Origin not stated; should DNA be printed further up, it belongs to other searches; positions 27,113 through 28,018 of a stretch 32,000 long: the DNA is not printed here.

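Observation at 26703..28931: Integrase operon preceded by three zinc-binding mini-proteins and a J-domain protein, all translationally coupled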

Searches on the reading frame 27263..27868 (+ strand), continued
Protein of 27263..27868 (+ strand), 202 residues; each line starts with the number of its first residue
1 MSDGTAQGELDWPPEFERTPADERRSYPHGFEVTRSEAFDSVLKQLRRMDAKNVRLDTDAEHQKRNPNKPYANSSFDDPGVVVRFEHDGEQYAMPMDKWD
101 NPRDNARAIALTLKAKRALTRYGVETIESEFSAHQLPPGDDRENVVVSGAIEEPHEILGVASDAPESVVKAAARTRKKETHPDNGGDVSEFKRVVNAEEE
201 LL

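Call 56: search_dna_similar(query=window:27263-27868:+, collection=phages, mode=protein, max_evalue=0.001, max_rows=40)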
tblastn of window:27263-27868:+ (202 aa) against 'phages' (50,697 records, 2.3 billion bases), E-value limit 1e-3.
Records with a match: 91; places in all: 91; records where one place covers at least 80% of the query: 39.
Best place of each record, by identity: <60% 91.
By first word of the organism name: Gordonia 42; Microbacterium 32; Mycobacterium 6; Halorubrum 2; Haloarcula 2; Synechococcus 2; Erythrobacter 2; Microcystis 1; Haloarchaeal 1; uncultured 1.
By host as written in the record: Gordonia terrae 3612 37; Microbacterium foliorum NRRL B-24224 21; Microbacterium foliorum NRRL B-24224 SEA 7; Gordonia terrae CAG3 5; - 3; Microbacterium paraoxydans NRRL B-14843 3; Haloarcula californiae 2; Mycobacterium abscessus strain BWH-C 2; and 11 more.
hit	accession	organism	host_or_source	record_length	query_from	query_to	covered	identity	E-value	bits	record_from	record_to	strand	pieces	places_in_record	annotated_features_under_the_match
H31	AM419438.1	Halorubrum virus BJ1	hypersaline lake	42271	9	202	96%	43.9%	1e-38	146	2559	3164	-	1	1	hypothetical protein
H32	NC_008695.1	Halorubrum virus BJ1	hypersaline lake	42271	9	202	96%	43.9%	1e-38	146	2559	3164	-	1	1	J domain-containing protein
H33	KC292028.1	Haloarcula californiae tailed virus 2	Haloarcula californiae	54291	10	202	96%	35.9%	3e-23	102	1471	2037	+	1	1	5: DnaJ-like protein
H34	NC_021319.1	Haloarcula californiae tailed virus 2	Haloarcula californiae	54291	10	202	96%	35.9%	3e-23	102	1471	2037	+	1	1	5: DnaJ-like protein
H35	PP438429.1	Synechococcus phage Ssp-JY39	Synechococcus sp.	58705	10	202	96%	30.7%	1e-16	83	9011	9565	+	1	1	molecular chaperone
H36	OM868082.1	Synechococcus phage Yong-M2-251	Synechococcus sp. PCC 7002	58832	10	202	96%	30.7%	1e-16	83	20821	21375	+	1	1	hypothetical protein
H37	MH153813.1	Microbacterium phage Squash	Microbacterium foliorum NRRL B-24224 SEA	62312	11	201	95%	30.6%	4e-9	61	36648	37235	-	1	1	51: hypothetical protein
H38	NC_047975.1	Microbacterium phage Squash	Microbacterium foliorum NRRL B-24224 SEA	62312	11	201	95%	30.6%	4e-9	61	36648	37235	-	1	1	51: hypothetical protein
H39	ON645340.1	Microbacterium phage Fransoyer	Microbacterium paraoxydans NRRL B-14843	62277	3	201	99%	29.1%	5e-12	69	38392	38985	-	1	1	51: DnaJ-like chaperonin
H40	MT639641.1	Microbacterium phage Phinky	Microbacterium foliorum NRRL B-24224 SEA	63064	11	201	95%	30.1%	4e-11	67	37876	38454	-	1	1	55: hypothetical protein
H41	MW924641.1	Microbacterium phage SadLad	Microbacterium paraoxydans NRRL B-14843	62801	3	201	99%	28.6%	1e-12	71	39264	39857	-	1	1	53: DnaJ-like chaperonin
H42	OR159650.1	Microbacterium phage SallyK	Microbacterium foliorum NRRL B-24224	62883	1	201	100%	28.1%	3e-9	61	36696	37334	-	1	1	49: DnaJ-like chaperonin | 50: hypothetical protein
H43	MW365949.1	Microbacterium phage Namago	Microbacterium foliorum NRRL B-24224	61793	1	201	100%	28.1%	4e-9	61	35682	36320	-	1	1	48: DnaJ-like chaperonin | 49: hypothetical protein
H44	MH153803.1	Microbacterium phage Hyperion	Microbacterium foliorum NRRL B-24224 SEA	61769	11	201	95%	29.4%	3e-11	67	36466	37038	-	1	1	48: hypothetical protein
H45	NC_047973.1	Microbacterium phage Hyperion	Microbacterium foliorum NRRL B-24224 SEA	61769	11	201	95%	29.4%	3e-11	67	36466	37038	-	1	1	48: hypothetical protein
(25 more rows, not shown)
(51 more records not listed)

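Call 58: fold_search(model_id=the predicted structure, library=viral)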
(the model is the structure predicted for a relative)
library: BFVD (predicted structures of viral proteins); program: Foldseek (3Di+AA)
matches with E <= 10: 1179; with E <= 0.001: 0
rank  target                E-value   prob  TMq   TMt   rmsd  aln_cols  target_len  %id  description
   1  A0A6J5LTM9            5.5e-03  1.00  0.25  0.19   0.6        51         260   37  CbpA DnaJ-class molecular chaperone [uncultured Caudovirales phage]
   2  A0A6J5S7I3            1.1e-02  0.33  0.18  0.16  22.9       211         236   14  Uncharacterized protein [uncultured Caudovirales phage]
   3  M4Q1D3                1.2e-02  0.44  0.18  0.18  19.2       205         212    7  (no name in the UniProt tables at hand)
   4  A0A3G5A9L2            1.3e-02  1.00  0.23  0.18  14.2       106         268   24  J domain-containing protein [Hyperionvirus sp.]
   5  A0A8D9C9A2            1.4e-02  1.00  0.24  0.20   1.9        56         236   34  Chaperone protein DnaJ [uncultured marine phage]
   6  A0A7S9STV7            1.5e-02  1.00  0.25  0.18   1.1        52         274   38  J domain-containing protein [Virus NIOZ-UU157]
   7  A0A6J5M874            1.7e-02  1.00  0.25  0.55   0.9        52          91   36  DnaJ domain [uncultured Caudovirales phage]
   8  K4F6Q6                1.7e-02  0.90  0.24  0.39  10.9       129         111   12  Sigma 54 modulation protein/ribosomal protein S30EA [Cronobacter phage vB_CsaM_GAP32]
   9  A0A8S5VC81            2.0e-02  0.25  0.15  0.21  13.2       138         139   12  Uncharacterized protein [Siphoviridae sp. ctyg07]
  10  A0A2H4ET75            2.8e-02  0.38  0.21  0.18  25.0       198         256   16  (no name in the UniProt tables at hand)
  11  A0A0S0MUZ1            3.1e-02  0.96  0.23  0.52   5.7        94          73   17  Uncharacterized protein [Pseudomonas phage PaMx74]
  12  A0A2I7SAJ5            3.5e-02  0.82  0.25  0.37  13.2       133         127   13  (no name in the UniProt tables at hand)
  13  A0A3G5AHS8            3.7e-02  0.57  0.25  0.27  24.1       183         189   14  Uncharacterized protein [Solivirus sp.]
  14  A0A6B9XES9            3.9e-02  0.63  0.20  0.34  10.5       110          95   14  Uncharacterized protein [Escherichia phage tiwna]
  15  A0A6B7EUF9            4.4e-02  0.21  0.16  0.15  21.4       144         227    9  (no name in the UniProt tables at hand)
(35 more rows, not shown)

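Call 86: search_protein_families(library=phrogs, proteins=[window:27263-27868:+], max_evalue=0.01)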
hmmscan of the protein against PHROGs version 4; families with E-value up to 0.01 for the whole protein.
window:27263-27868:+ (202 aa): 3 families
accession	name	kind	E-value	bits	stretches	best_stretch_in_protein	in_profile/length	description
phrog_9210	-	unknown function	2.1e-57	195.1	1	3-202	3-200/204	-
phrog_14336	-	unknown function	0.00044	20.7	1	152-199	4-54/363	-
phrog_13942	-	unknown function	0.0011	19.3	1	153-201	16-64/336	-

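Call 87: search_protein_families(library=ncbifam, proteins=[window:27263-27868:+], max_evalue=0.01)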
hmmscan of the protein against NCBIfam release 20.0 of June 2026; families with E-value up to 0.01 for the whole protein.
window:27263-27868:+ (202 aa): 0 families

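Call 114: get_annotated_region(hit=H32, flank=3500)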
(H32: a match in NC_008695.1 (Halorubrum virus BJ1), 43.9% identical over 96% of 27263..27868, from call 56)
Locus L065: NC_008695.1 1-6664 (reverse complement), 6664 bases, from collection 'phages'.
description: Archaeal BJ1 virus complete genome.
organism: Halorubrum virus BJ1 (NCBI taxid 416419)
taxonomy: Viruses; Duplodnaviria; Heunggongvirae; Uroviricota; Caudoviricetes; Kirjokansivirales; Graaviviridae; Beejeyvirus; Beejeyvirus BJ1
host: -; source: hypersaline lake; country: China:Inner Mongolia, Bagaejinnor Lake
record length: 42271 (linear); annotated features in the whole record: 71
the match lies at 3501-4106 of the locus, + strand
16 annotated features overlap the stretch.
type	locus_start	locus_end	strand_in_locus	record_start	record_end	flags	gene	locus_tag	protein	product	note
CDS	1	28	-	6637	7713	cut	-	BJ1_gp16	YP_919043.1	AAA family ATPase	ORF16; probable DNA polymerase, part of the CDC-6 superfamily of NTPases involved in DNA replication, recombination and ...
CDS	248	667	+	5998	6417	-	-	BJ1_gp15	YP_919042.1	hypothetical protein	ORF15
CDS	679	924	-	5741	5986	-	-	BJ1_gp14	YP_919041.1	hypothetical protein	ORF14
CDS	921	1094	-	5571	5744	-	-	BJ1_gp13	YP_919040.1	hypothetical protein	ORF13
CDS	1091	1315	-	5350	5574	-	-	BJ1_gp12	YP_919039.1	hypothetical protein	ORF12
CDS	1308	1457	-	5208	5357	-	-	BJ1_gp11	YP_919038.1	hypothetical protein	ORF11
CDS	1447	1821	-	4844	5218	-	-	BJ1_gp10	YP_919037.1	hypothetical protein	ORF10; might contain a SWIM zinc finger capable of mediation DNA or protein interactions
CDS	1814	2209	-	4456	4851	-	-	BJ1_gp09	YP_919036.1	hypothetical protein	ORF9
CDS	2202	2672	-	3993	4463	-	-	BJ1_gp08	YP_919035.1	hypothetical protein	ORF8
CDS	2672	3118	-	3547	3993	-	-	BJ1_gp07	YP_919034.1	hypothetical protein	ORF7; Valine start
CDS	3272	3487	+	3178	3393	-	-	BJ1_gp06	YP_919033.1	hypothetical protein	ORF6; possibly belonging to a family of metal regulated homodimeric repressors with a winged helix DNA binding domain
CDS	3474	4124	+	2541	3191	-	-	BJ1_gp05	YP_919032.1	J domain-containing protein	ORF5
CDS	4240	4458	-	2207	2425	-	-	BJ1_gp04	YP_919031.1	hypothetical protein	ORF4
CDS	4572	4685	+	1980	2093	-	-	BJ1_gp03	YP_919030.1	hypothetical protein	ORF3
CDS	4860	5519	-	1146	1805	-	-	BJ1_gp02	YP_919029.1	hypothetical protein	ORF2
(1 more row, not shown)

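Call 115: get_annotated_region(hit=H34, flank=3000)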
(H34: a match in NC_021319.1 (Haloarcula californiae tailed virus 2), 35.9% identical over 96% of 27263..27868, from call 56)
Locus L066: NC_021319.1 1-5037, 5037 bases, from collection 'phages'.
description: Halovirus HCTV-2, complete genome.
organism: Haloarcula californiae tailed virus 2 (NCBI taxid 1273747)
taxonomy: Viruses; Duplodnaviria; Heunggongvirae; Uroviricota; Caudoviricetes; Saparoviridae; Samsavirus; Samsavirus HCTV2
host: Haloarcula californiae; source: -; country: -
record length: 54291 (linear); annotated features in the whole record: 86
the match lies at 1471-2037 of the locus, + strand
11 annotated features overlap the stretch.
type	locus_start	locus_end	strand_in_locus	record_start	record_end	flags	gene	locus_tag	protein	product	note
CDS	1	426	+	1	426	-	1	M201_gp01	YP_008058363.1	hypothetical protein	-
CDS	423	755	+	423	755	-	2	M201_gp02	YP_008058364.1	hypothetical protein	-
CDS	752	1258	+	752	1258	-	3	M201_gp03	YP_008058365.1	hypothetical protein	-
CDS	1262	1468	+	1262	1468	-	4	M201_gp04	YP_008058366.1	hypothetical protein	-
CDS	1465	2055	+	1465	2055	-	5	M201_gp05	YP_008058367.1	DnaJ-like protein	-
CDS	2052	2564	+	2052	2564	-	6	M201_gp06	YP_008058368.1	hypothetical protein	-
CDS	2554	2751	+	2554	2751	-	7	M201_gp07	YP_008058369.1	hypothetical protein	-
CDS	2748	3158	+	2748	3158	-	8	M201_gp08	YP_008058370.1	hypothetical protein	-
CDS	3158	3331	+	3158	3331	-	9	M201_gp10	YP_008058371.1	hypothetical protein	-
CDS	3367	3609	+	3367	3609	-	10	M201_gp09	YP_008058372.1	hypothetical protein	-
CDS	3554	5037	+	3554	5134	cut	11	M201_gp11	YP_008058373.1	hypothetical protein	ParB-like nuclease and AdoMet-MTase domains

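Call 116: get_annotated_region(hit=H35, flank=3000)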
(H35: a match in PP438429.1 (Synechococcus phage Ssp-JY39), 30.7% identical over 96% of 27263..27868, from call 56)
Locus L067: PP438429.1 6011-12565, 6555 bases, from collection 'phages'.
description: Synechococcus phage Ssp-JY39, complete genome.
organism: Synechococcus phage Ssp-JY39 (NCBI taxid 3128157)
taxonomy: Viruses; Duplodnaviria; Heunggongvirae; Uroviricota; Caudoviricetes
host: Synechococcus sp.; source: China; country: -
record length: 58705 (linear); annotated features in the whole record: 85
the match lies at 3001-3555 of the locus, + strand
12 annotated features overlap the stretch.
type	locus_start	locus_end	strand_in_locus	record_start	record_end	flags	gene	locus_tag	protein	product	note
CDS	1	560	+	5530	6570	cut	-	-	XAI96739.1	hypothetical protein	-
CDS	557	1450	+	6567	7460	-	-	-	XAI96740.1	recombination protein Bet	bet lambda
CDS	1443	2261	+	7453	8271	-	-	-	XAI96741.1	hypothetical protein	-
CDS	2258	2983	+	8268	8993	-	-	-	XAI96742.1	hypothetical protein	-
CDS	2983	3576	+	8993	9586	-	-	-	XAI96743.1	molecular chaperone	-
CDS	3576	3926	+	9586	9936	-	-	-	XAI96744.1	HNHc protein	-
CDS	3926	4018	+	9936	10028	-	-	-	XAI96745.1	hypothetical protein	-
CDS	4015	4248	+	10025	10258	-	-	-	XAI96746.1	hypothetical protein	-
CDS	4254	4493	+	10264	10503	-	-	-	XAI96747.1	hypothetical protein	-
CDS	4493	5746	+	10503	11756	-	-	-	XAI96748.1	hypothetical protein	-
CDS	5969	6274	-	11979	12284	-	-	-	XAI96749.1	hypothetical protein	-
CDS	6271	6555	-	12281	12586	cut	-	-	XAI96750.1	hypothetical protein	-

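Call 117: get_annotated_region(hit=H39, flank=3000)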
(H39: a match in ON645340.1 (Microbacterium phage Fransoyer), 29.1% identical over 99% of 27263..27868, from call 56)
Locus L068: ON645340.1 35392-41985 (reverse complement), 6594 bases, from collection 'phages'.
description: Microbacterium phage Fransoyer, complete genome.
organism: Microbacterium phage Fransoyer (NCBI taxid 2926102)
taxonomy: Viruses; Duplodnaviria; Heunggongvirae; Uroviricota; Caudoviricetes
host: Microbacterium paraoxydans NRRL B-14843; source: soil; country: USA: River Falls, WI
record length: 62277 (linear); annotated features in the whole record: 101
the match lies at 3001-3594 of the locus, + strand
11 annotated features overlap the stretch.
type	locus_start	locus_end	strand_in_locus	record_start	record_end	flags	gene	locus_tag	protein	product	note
CDS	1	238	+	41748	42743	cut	55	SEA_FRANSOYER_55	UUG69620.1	DNA recombinase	-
CDS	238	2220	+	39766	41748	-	54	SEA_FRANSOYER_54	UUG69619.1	exonuclease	-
CDS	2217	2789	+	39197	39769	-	53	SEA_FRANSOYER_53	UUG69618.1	MazG-like nucleotide pyrophosphohydrolase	-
CDS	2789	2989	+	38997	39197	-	52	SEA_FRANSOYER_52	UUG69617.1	hypothetical protein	-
CDS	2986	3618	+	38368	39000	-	51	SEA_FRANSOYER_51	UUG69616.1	DnaJ-like chaperonin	-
CDS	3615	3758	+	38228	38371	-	50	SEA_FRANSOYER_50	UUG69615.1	hypothetical protein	-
CDS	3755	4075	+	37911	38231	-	49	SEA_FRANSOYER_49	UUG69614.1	hypothetical protein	-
CDS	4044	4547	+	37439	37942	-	48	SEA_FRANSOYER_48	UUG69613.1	hypothetical protein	-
CDS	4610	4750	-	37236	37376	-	47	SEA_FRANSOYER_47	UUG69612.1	membrane protein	-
CDS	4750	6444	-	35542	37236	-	46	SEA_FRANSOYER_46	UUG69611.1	endolysin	-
CDS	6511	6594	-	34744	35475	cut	45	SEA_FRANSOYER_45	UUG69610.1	membrane protein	-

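Call 119: search_protein_families(library=pfam, proteins=[L012:5327-6001:+, L012:4841-5305:+, L012:4210-4464:+, L006:2322-2888:+, L010:5102-5992:+, L008:5146-5628:+, L008:4191-4700:+, L015:5280-5747:+], max_evalue=0.01)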
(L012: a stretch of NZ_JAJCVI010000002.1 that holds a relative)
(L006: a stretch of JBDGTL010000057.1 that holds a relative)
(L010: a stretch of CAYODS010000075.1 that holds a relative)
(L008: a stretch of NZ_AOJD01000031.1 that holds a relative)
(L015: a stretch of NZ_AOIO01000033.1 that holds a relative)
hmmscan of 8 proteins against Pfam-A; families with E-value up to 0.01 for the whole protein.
L012:5327-6001:+ (225 aa): 1 family
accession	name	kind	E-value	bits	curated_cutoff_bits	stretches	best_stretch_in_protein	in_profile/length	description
PF08281.18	Sigma70_r4_2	-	0.00076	19.5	25.7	1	69-118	4-53/54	Sigma-70, region 4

L012:4841-5305:+ (155 aa): 0 families

L012:4210-4464:+ (85 aa): 0 families

L006:2322-2888:+ (189 aa): 1 family
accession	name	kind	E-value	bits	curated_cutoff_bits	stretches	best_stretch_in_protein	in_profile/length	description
PF08663.15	HalX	-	0.0038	18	23.2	0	138-168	36-65/68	HalX domain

L010:5102-5992:+ (297 aa): 0 families

L008:5146-5628:+ (161 aa): 1 family
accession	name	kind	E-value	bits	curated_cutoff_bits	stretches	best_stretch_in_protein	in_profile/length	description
PF01842.31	ACT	-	0.009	16.2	27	0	124-149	16-44/66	ACT domain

L008:4191-4700:+ (170 aa): 2 families
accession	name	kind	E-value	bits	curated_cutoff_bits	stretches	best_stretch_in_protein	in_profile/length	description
PF03551.20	PadR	-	6.2e-11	42.6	27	1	94-156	8-74/75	Transcriptional regulator PadR-like family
PF14947.12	HTH_45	-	0.00093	19.6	25.5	1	109-159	27-70/77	Winged helix-turn-helix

L015:5280-5747:+ (156 aa): 1 family
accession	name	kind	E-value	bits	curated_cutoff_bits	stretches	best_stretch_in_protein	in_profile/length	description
PF03551.20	PadR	-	3.6e-08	33.7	27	1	76-131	8-71/75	Transcriptional regulator PadR-like family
